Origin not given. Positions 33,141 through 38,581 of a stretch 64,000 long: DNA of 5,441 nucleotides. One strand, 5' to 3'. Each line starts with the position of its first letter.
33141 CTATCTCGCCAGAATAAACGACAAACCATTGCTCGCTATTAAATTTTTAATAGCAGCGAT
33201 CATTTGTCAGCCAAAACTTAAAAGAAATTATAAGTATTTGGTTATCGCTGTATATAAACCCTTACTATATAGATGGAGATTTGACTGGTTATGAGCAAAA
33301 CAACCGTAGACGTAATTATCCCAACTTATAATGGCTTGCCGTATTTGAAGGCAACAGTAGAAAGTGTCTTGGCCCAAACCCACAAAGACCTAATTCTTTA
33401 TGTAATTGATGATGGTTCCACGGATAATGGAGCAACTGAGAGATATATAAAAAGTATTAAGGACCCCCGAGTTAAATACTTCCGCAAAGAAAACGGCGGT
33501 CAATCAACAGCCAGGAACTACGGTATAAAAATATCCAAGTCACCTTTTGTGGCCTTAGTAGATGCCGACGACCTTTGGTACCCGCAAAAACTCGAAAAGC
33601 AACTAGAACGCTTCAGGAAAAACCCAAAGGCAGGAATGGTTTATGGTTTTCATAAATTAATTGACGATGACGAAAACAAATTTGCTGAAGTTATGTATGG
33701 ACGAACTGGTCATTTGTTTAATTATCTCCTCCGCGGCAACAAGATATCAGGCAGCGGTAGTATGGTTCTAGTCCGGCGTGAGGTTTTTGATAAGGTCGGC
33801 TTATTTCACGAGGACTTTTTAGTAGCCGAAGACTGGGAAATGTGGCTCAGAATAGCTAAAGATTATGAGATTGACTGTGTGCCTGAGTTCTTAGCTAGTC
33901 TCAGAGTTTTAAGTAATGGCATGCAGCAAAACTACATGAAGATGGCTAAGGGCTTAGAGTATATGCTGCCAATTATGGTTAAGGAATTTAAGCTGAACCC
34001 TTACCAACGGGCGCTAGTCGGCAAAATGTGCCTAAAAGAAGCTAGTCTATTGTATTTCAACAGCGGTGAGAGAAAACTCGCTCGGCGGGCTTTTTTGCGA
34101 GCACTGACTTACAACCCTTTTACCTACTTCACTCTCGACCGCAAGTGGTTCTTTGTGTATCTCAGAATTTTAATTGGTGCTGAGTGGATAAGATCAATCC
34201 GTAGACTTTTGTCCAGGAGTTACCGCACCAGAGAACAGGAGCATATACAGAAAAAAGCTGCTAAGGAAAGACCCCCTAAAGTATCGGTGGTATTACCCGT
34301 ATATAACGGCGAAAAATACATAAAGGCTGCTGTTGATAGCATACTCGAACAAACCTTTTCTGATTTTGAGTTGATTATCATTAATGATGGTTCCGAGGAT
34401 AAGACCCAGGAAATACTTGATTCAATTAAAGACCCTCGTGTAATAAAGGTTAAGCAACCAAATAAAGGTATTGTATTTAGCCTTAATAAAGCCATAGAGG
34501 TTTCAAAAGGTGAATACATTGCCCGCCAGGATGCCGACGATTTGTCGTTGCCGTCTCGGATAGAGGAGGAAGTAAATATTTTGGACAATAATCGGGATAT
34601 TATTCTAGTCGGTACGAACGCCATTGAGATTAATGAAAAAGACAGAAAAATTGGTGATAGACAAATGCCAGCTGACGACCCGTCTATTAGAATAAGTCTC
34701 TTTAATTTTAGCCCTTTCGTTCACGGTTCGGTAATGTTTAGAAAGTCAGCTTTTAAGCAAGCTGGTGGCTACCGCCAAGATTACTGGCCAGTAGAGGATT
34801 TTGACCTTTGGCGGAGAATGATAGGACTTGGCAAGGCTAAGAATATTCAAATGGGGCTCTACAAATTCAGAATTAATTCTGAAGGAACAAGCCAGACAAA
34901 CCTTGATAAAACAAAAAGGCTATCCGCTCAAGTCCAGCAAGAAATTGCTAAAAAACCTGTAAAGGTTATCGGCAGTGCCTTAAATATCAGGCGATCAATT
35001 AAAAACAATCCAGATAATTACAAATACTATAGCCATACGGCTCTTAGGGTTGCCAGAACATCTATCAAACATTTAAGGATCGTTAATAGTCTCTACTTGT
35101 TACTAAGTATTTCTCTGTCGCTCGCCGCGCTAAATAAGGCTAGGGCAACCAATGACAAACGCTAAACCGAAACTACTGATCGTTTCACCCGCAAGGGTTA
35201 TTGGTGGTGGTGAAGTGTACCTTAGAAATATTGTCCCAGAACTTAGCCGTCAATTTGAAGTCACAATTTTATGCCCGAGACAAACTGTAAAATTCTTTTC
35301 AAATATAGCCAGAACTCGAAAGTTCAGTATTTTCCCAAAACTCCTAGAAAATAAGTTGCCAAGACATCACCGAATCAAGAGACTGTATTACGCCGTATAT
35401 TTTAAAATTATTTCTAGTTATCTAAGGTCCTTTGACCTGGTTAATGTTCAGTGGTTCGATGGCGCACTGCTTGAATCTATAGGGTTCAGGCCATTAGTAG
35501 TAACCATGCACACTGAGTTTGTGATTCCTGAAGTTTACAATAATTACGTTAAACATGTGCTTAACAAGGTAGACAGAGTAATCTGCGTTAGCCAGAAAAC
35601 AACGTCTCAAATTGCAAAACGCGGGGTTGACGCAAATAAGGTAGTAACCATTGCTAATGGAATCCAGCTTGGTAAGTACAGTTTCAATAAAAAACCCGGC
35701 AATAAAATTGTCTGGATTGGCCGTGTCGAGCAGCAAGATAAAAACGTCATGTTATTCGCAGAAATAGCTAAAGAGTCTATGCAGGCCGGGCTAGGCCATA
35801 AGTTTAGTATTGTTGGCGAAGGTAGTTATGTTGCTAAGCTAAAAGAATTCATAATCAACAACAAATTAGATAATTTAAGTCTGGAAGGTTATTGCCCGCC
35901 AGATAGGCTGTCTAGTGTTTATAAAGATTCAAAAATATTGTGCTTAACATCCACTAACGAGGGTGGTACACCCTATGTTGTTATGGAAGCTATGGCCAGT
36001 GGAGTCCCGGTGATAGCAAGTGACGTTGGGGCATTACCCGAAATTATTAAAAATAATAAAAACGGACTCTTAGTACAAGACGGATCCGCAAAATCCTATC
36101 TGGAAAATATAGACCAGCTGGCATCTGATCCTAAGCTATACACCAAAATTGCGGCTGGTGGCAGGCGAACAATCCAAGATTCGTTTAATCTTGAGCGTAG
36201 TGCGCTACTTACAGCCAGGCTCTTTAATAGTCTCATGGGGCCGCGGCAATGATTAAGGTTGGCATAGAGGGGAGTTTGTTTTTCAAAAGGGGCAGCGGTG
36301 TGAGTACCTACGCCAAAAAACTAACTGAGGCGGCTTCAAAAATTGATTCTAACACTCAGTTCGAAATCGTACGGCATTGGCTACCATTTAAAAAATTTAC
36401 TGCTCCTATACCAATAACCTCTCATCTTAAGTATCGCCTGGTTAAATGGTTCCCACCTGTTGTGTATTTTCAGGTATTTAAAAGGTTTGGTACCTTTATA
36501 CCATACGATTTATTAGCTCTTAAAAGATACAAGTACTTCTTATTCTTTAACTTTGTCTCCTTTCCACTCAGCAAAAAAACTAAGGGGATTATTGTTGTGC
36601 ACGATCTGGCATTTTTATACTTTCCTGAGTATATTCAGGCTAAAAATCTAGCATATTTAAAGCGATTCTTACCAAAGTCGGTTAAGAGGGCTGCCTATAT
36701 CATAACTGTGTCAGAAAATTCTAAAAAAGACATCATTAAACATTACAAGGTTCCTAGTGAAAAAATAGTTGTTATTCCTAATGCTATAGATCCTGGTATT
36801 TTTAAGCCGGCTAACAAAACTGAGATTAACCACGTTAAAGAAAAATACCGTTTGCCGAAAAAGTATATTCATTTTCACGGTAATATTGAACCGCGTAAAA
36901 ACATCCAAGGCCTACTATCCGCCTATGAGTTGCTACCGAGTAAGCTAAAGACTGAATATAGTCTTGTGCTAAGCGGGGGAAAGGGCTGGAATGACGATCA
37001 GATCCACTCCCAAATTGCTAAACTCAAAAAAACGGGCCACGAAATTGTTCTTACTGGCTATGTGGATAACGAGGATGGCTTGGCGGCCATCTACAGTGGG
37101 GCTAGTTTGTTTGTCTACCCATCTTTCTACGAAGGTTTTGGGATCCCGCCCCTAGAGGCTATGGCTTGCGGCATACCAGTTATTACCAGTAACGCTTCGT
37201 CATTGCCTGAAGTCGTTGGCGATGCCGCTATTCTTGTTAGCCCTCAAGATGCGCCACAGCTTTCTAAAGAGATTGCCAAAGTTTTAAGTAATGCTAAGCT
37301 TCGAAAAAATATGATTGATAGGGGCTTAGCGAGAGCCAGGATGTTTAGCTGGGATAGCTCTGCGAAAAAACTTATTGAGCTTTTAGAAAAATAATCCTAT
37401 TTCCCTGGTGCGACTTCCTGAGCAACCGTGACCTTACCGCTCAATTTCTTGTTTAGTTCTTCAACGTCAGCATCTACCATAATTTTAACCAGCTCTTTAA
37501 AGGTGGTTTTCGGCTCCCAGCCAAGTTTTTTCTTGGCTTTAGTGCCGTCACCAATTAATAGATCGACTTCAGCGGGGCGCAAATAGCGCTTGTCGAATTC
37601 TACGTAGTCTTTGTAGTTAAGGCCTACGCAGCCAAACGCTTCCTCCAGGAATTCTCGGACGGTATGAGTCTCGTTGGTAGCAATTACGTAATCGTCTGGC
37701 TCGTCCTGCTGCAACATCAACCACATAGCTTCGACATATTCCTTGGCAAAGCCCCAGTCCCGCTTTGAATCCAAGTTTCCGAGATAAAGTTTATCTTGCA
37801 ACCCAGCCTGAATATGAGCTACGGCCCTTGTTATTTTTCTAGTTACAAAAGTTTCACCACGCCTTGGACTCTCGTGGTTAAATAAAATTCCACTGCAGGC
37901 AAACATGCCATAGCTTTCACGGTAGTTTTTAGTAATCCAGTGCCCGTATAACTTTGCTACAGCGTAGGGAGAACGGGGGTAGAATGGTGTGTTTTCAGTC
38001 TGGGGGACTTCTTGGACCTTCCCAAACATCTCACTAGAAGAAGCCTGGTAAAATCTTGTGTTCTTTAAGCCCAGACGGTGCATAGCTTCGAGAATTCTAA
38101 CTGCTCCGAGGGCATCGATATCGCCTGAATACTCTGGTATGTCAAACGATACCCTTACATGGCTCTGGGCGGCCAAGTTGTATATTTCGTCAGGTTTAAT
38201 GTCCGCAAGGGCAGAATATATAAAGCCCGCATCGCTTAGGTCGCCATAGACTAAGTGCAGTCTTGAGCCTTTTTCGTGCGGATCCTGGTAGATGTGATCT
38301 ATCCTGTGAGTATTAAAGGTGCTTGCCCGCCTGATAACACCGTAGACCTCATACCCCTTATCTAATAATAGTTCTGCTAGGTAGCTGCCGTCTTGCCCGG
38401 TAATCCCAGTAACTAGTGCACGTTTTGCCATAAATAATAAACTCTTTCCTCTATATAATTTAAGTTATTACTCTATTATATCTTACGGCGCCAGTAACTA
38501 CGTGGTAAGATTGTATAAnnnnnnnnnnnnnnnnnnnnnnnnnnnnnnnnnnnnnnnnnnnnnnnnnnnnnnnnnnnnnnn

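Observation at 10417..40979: A ~30-kb glycan locus with the logic of an ABC-transporter-dependent, terminally methylated protein/S-layer glycosylation pathway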

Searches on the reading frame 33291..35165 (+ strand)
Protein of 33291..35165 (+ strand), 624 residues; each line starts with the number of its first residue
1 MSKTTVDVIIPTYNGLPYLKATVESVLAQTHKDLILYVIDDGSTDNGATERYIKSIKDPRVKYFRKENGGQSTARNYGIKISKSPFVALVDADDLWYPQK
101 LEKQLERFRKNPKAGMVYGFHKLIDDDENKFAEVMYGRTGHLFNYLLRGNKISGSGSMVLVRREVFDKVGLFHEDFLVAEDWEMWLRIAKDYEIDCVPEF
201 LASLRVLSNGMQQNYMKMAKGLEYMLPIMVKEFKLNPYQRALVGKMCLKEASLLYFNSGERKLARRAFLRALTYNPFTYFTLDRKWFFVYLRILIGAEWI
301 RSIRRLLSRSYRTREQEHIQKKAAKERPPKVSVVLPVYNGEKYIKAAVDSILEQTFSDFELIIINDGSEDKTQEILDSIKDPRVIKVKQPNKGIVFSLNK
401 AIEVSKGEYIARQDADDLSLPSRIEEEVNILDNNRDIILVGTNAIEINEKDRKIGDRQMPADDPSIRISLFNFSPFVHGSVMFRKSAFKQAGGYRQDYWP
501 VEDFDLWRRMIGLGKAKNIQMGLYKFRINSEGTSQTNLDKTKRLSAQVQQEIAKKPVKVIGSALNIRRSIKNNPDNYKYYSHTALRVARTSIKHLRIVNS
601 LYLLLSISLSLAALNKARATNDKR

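Call 5: search_protein_families(library=pfam, proteins=[window:33291-35165:+], max_evalue=0.01)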
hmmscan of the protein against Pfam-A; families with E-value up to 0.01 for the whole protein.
window:33291-35165:+ (624 aa): 6 families
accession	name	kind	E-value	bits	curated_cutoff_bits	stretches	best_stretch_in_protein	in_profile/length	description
PF00535.33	Glycos_transf_2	-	4.4e-68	228.9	23.3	2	8-169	2-167/168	Glycosyl transferase family 2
PF10111.15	Glyco_tranf_2_2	-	2e-36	126.4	27.3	2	8-194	2-205/276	Glycosyltransferase like family 2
PF13641.12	Glyco_tranf_2_3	-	3.5e-32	112.7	27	2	6-190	3-196/230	Glycosyltransferase like family 2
PF13632.12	Glyco_trans_2_3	-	1.6e-10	41.6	27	1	87-197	2-116/198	Glycosyl transferase family group 2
PF13704.12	Glyco_tranf_2_4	-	3.1e-05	24.8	27.5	0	340-418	3-83/98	Glycosyl transferase family 2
PF02709.20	Glyco_transf_7C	-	9.7e-05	22.4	23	0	476-511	19-56/78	N-terminal domain of galactosyltransferase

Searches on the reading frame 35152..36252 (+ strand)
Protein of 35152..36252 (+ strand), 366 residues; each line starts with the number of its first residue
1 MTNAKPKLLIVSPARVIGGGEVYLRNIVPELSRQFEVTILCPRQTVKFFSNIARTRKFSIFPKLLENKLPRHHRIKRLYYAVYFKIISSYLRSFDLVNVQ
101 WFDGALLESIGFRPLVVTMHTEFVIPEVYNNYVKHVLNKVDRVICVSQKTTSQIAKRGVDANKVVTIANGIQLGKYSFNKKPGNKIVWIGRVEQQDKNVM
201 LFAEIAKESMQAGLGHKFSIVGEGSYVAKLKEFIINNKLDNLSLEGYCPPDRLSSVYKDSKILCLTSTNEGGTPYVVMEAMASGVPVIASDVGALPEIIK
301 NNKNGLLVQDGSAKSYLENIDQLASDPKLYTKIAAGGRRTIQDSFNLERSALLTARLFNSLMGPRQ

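Call 5: search_protein_families(library=pfam, proteins=[window:35152-36252:+], max_evalue=0.01)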
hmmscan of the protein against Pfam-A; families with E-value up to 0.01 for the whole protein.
window:35152-36252:+ (366 aa): 7 families
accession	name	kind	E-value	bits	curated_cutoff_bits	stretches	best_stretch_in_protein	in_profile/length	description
PF00534.26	Glycos_transf_1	-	2.6e-30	105.7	26.4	1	180-339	12-171/172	Glycosyl transferases group 1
PF13692.12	Glyco_trans_1_4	-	2.3e-28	99.7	27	1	184-326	2-142/142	Glycosyl transferases group 1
PF13439.12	Glyco_transf_4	-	2e-20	73.9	28.5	1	17-173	1-168/170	Glycosyltransferase Family 4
PF13579.12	Glyco_trans_4_4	-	4.9e-10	40.4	29.7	1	18-170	1-158/158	Glycosyl transferase 4-like domain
PF13524.12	Glyco_trans_1_2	-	1.6e-09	38.3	25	1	214-349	13-137/144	Glycosyl transferase-like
PF20706.3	GT4-conflict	-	0.00092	18.7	26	1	136-302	143-323/385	Family 4 Glycosyltransferase in conflict systems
PF13477.12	Glyco_trans_4_2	-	0.0024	18.5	23.4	1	19-147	8-139/139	Glycosyl transferase 4-like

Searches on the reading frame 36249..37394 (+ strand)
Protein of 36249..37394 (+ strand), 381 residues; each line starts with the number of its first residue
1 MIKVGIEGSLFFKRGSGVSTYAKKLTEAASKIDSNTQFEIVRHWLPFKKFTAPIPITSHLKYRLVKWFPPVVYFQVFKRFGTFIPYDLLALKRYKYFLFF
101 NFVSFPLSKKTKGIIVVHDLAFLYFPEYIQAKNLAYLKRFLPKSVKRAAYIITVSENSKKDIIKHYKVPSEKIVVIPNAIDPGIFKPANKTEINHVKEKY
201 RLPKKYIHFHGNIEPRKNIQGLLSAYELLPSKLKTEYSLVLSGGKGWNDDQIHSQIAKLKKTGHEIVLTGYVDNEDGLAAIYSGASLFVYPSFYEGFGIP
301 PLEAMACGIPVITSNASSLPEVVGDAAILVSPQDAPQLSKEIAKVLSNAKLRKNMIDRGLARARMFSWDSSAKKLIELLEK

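Call 5: search_protein_families(library=pfam, proteins=[window:36249-37394:+], max_evalue=0.01)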
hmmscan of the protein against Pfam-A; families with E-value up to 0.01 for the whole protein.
window:36249-37394:+ (381 aa): 7 families
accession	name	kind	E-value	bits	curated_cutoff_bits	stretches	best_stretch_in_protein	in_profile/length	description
PF00534.26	Glycos_transf_1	-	3.9e-37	127.9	26.4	1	194-359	5-169/172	Glycosyl transferases group 1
PF13692.12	Glyco_trans_1_4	-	1.2e-28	100.6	27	1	205-348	2-142/142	Glycosyl transferases group 1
PF20706.3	GT4-conflict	-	4.1e-15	56.1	26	1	177-375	174-385/385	Family 4 Glycosyltransferase in conflict systems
PF13439.12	Glyco_transf_4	-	7.8e-14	52.5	28.5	1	73-182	61-168/170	Glycosyltransferase Family 4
PF13524.12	Glyco_trans_1_2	-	2.2e-07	31.3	25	1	238-375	16-142/144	Glycosyl transferase-like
PF13579.12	Glyco_trans_4_4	-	0.00091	20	29.7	1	113-178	94-157/158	Glycosyl transferase 4-like domain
PF05693.19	Glycogen_syn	-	0.0028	16.8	27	1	283-319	468-504/639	Glycogen synthase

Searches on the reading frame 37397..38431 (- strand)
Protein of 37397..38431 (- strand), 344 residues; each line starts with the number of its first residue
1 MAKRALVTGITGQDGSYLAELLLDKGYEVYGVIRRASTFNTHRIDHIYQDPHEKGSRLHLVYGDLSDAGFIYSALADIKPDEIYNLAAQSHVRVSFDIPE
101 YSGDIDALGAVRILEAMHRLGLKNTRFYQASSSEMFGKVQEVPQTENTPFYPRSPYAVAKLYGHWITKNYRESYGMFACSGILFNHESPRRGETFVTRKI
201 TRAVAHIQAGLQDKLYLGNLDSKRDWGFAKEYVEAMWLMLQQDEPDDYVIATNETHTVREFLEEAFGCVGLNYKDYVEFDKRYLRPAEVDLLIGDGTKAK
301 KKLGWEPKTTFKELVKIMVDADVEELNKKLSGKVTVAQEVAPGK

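Call 5: search_protein_families(library=pfam, proteins=[window:37397-38431:-], max_evalue=0.01)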
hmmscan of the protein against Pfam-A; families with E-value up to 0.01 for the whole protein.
window:37397-38431:- (344 aa): 4 families
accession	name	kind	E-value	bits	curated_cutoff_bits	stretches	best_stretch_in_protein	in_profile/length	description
PF16363.11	GDP_Man_Dehyd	-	4.7e-148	493.5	27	1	6-318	1-332/332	GDP-mannose 4,6 dehydratase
PF01370.27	Epimerase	-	2.2e-75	253.6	20.9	1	5-251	1-240/240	NAD dependent epimerase/dehydratase family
PF04321.23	RmlD_sub_bind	-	7e-07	29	27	1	4-182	2-151/287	RmlD substrate binding domain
PF02719.21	Polysacc_synt_2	-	0.0033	17.1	20.2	1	6-121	2-119/293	Polysaccharide biosynthesis protein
